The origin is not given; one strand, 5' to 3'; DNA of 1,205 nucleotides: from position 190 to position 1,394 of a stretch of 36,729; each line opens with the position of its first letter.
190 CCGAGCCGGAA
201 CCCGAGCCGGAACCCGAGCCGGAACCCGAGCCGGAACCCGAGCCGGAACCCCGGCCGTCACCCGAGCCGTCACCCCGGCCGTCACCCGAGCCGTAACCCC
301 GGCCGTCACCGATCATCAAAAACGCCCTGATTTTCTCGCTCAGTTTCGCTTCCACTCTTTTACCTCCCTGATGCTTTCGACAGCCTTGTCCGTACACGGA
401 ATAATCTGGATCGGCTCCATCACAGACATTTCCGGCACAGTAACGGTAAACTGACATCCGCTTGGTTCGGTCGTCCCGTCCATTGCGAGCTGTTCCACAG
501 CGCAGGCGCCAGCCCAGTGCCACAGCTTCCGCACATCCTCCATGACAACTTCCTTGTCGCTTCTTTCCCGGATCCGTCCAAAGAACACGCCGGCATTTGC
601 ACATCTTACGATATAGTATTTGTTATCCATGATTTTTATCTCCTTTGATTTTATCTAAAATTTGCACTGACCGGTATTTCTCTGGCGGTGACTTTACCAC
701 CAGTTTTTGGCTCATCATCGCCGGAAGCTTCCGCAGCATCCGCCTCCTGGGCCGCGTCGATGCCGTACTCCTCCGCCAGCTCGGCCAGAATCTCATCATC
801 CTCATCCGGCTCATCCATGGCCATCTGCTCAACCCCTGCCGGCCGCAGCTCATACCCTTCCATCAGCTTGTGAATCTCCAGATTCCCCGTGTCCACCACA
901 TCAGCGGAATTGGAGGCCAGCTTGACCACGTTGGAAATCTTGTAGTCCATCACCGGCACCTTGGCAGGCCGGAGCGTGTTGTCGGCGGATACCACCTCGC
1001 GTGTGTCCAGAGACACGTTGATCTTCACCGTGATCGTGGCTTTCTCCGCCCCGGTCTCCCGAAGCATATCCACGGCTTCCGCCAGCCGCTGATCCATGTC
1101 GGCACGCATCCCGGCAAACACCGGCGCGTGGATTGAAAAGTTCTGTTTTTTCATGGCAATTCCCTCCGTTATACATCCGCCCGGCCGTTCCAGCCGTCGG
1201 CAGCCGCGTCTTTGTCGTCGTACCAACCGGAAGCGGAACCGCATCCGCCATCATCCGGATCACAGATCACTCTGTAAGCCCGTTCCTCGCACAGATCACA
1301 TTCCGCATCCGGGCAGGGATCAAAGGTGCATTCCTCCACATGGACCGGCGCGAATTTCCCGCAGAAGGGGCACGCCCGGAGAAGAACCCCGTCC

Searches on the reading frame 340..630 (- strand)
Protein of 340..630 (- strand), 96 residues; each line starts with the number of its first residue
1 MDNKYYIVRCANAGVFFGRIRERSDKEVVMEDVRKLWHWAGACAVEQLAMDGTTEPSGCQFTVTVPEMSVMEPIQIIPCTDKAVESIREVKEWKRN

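Call 7: search_protein_families(library=pfam, proteins=[window:340-630:-], max_evalue=0.01)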
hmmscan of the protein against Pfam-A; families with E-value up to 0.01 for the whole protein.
window:340-630:- (96 aa): 1 family
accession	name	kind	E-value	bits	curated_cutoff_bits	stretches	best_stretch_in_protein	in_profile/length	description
PF22253.2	DUF6948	-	2.7e-22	79.1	27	1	4-87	2-85/85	Domain of unknown function (DUF6948)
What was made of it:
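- On DUF6948 (PF22253) two-gene cassette: Window 340-630 matches PF22253 at E = 2.7e-22 (call 7) with a 16-nt overlap.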

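Call 8: search_protein_families(library=phrogs, proteins=[window:340-630:-], max_evalue=0.01)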
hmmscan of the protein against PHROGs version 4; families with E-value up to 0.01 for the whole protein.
window:340-630:- (96 aa): 1 family
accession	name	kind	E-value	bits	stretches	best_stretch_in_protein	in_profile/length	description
phrog_18306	-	unknown function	1.5e-05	25.8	1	4-85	155-233/242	-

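Call 16: search_protein_families(library=ncbifam, proteins=[window:340-630:-], max_evalue=1)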
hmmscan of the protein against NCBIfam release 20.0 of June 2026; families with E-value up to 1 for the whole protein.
window:340-630:- (96 aa): 0 families

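Call 17: search_protein_families(library=padloc, proteins=[window:340-630:-], max_evalue=1)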
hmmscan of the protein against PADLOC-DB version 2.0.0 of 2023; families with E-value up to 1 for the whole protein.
window:340-630:- (96 aa): 0 families

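Call 49: search_solved_structures(query=A3, max_evalue=10, show_alignments=2)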
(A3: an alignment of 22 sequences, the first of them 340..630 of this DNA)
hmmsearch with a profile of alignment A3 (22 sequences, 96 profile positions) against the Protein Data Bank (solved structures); distinct sequences matched with E-value up to 10: 0.

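Call 60: find_homologous_proteins(query=window:340-630:-)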
Query window:340-630:- (96 aa): 433 proteins with E <= 0.001 among 434 candidates; the best 120 are listed.
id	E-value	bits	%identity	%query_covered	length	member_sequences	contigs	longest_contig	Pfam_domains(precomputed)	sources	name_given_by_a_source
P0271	2.2e-54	199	93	100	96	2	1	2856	PF22253.3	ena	-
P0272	5.7e-51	188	84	100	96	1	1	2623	PF22253.3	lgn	-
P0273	2.2e-50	186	89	100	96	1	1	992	PF22253.3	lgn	-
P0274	3.5e-50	186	86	100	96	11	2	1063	PF22253.3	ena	-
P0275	1.6e-46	174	78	100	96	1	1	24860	PF22253.3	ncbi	-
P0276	2.5e-46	173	79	99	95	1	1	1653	PF22253.3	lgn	-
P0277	9.4e-45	168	79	98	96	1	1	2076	PF22253.3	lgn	-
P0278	1.0e-43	165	76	99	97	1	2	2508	PF22253.3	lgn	-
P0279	6.1e-42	159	73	98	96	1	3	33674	PF22253.3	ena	-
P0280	6.4e-42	159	74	99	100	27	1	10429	PF22253.3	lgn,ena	-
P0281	7.3e-42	159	72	98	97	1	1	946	PF22253.3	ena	-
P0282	1.4e-41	158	73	99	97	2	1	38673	PF22253.3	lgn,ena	-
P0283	1.6e-41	158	72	98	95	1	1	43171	PF22253.3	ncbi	-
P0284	2.6e-41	157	74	99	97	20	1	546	PF22253.3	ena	-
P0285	1.2e-40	155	73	98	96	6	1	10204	PF22253.3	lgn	-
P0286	1.3e-40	155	72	98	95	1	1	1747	PF22253.3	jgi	jgi:hypothetical protein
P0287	1.6e-40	155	74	97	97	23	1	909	PF22253.3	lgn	-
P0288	2.2e-40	154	72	98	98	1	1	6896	PF22253.3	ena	-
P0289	2.7e-40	154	72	98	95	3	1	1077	PF22253.3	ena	-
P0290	7.0e-40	153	71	98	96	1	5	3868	PF22253.3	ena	-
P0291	8.7e-40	152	73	97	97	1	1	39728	PF22253.3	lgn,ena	-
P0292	1.0e-39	152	71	97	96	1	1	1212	PF22253.3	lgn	-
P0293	1.1e-39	152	72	98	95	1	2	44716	PF22253.3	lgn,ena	-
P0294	2.8e-39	151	73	97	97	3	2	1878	PF22253.3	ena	-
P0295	5.0e-39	150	71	99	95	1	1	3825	PF22253.3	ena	-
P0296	5.3e-39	150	70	97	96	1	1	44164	PF22253.3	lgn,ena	-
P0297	5.4e-39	150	72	99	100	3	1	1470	PF22253.3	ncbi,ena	-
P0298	1.2e-38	149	71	98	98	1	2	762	PF22253.3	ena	-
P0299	1.4e-38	148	70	99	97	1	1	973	PF22253.3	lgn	-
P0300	2.0e-38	148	73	96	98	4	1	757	PF22253.3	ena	-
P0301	2.2e-38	148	73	96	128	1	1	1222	PF22253.3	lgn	-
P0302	2.2e-38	148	69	98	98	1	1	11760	PF22253.3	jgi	jgi:hypothetical protein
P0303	3.1e-38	147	70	98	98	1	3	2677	PF22253.3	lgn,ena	-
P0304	3.9e-38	147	68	99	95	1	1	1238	PF22253.3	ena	-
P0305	4.7e-38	147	72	99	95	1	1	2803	PF22253.3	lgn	-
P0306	5.4e-38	147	69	98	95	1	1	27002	PF22253.3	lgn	-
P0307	6.3e-38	146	70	97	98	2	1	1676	PF22253.3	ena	-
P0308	6.5e-38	146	70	97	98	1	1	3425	PF22253.3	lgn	-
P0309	1.2e-37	145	69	97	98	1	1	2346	PF22253.3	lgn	-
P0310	1.2e-37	145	70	97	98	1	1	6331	PF22253.3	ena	-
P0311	1.6e-37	145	68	97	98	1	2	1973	PF22253.3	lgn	-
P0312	2.0e-37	145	67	99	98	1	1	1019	PF22253.3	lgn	-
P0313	2.7e-37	144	66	99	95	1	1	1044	PF22253.3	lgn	-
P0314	2.7e-37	144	68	99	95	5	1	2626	PF22253.3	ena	-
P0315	5.0e-37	143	67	99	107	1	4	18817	PF22253.3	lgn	-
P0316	5.4e-37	143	67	99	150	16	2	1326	PF22253.3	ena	-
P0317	6.0e-37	143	65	98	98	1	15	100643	PF22253.3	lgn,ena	-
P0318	8.2e-37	143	68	99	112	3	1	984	PF22253.3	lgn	-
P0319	8.5e-37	143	67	98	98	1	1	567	PF22253.3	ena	-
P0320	1.4e-36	142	66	99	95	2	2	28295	PF22253.3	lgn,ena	-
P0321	1.6e-36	142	65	99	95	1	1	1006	PF22253.3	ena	-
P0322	1.9e-36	142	66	98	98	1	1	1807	PF22253.3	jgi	jgi:hypothetical protein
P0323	1.9e-36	142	67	98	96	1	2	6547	PF22253.3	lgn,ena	-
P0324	2.0e-36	142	67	98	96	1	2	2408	PF22253.3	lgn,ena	-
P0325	2.1e-36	141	69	98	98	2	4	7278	PF22253.3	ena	-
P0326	2.3e-36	141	65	98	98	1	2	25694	PF22253.3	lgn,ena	-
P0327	2.7e-36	141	70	97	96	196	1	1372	PF22253.3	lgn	-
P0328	2.7e-36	141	67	99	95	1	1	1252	PF22253.3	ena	-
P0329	3.1e-36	141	67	97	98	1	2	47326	PF22253.3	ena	-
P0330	3.8e-36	141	67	96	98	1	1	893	PF22253.3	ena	-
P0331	5.4e-36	140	68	97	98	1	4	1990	PF22253.3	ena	-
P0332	5.6e-36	140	66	98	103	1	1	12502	PF22253.3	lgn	-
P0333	6.9e-36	140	67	97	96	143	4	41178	PF22253.3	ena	-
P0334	7.0e-36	140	66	99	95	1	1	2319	PF22253.3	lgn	-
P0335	7.2e-36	140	66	98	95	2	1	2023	PF22253.3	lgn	-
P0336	8.8e-36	139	65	99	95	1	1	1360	PF22253.3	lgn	-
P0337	8.9e-36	139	66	98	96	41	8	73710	PF22253.3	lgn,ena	-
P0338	9.5e-36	139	66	98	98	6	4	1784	PF22253.3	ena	-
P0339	9.7e-36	139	67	98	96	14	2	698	PF22253.3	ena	-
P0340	1.1e-35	139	68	99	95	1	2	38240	PF22253.3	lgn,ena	-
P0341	1.1e-35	139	66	98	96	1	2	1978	PF22253.3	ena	-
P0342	1.2e-35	139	63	98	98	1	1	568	PF22253.3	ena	-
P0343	1.2e-35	139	67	98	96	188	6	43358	PF22253.3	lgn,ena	-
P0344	1.3e-35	139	67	96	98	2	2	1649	PF22253.3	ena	-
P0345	1.3e-35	139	69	98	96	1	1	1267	PF22253.3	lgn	-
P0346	1.5e-35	139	64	98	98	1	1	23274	PF22253.3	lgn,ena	-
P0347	1.6e-35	139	65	98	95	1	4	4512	PF22253.3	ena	-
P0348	1.8e-35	138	67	99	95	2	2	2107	PF22253.3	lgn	-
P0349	2.4e-35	138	66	99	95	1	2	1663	PF22253.3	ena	-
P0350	2.4e-35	138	68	98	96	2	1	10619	PF22253.3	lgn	-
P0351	2.7e-35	138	67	97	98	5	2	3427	PF22253.3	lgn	-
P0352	3.1e-35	138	69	94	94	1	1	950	PF22253.3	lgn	-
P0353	3.1e-35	138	65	99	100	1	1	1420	PF22253.3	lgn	-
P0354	3.4e-35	138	66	98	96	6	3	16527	PF22253.3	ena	-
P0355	4.0e-35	137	67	96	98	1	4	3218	PF22253.3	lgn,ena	-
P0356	4.0e-35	137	65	98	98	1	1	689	PF22253.3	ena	-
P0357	4.4e-35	137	66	98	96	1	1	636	PF22253.3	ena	-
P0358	5.2e-35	137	66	98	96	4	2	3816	PF22253.3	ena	-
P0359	7.1e-35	137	66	97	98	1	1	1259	PF22253.3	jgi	jgi:hypothetical protein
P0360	7.5e-35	136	63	99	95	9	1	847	PF22253.3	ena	-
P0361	7.6e-35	136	68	97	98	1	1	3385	PF22253.3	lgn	-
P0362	8.4e-35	136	65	98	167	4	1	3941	PF22253.3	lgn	-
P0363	9.1e-35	136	63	97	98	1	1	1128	PF22253.3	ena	-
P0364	9.1e-35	136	67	98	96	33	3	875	PF22253.3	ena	-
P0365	9.2e-35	136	66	96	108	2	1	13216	PF22253.3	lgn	-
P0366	9.3e-35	136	66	98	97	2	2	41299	PF22253.3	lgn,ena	-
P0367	9.7e-35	136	66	98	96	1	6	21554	PF22253.3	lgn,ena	-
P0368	1.1e-34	136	67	98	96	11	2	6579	PF22253.3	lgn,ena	-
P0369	1.3e-34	136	80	78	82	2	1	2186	PF22253.3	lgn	-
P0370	1.4e-34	136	64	98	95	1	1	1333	PF22253.3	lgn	-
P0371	1.4e-34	136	65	98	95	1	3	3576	PF22253.3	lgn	-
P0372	1.4e-34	136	67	99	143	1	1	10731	PF22253.3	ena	-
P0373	1.5e-34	136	66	99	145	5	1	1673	PF22253.3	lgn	-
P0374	1.6e-34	135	65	98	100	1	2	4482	PF22253.3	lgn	-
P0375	1.8e-34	135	65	98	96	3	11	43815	PF22253.3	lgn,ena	-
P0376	1.9e-34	135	64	98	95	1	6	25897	PF22253.3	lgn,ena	-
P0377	2.0e-34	135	65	98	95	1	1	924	PF22253.3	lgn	-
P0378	2.0e-34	135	67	99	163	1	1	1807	PF22253.3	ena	-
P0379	2.1e-34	135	68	97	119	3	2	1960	PF22253.3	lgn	-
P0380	2.1e-34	135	64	98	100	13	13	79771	PF22253.3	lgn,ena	-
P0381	2.2e-34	135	61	99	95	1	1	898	PF22253.3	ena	-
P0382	2.3e-34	135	63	99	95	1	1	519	PF22253.3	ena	-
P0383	2.3e-34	135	64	98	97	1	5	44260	PF22253.3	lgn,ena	-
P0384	2.5e-34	135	67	98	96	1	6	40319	PF22253.3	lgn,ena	-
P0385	2.5e-34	135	66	96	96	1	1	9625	PF22253.3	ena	-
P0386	2.8e-34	135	67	97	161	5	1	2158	PF22253.3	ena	-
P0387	3.0e-34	135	64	99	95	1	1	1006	PF22253.3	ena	-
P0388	3.1e-34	135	65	97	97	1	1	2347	PF22253.3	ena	-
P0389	3.1e-34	134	64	99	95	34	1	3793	PF22253.3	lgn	-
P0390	3.2e-34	134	64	99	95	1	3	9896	PF22253.3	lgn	-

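Call 70: find_encoding_contigs(protein=window:340-630:-, flank=3000, max_places=8)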
Protein window:340-630:- (96 aa): no gene with exactly this product is on record in the collection.

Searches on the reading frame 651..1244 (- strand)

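Call 7: search_protein_families(library=pfam, proteins=[window:651-1244:-], max_evalue=0.01)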
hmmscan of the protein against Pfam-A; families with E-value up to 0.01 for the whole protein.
window:651-1244:- (197 aa): 0 families

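Call 8: search_protein_families(library=phrogs, proteins=[window:651-1244:-], max_evalue=0.01)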
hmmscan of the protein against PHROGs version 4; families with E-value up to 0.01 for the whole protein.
window:651-1244:- (197 aa): 0 families

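Call 16: search_protein_families(library=ncbifam, proteins=[window:651-1244:-], max_evalue=1)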
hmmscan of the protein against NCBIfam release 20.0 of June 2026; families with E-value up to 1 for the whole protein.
window:651-1244:- (197 aa): 1 family
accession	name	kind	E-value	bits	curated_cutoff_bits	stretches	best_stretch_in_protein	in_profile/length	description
TIGR04353.1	PqqD_rel_X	equivalog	0.39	11.7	35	1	140-170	27-59/74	HPr-rel-A system PqqD family peptide chaperone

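Call 17: search_protein_families(library=padloc, proteins=[window:651-1244:-], max_evalue=1)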
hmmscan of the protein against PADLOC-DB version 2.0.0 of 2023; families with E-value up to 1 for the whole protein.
window:651-1244:- (197 aa): 0 families
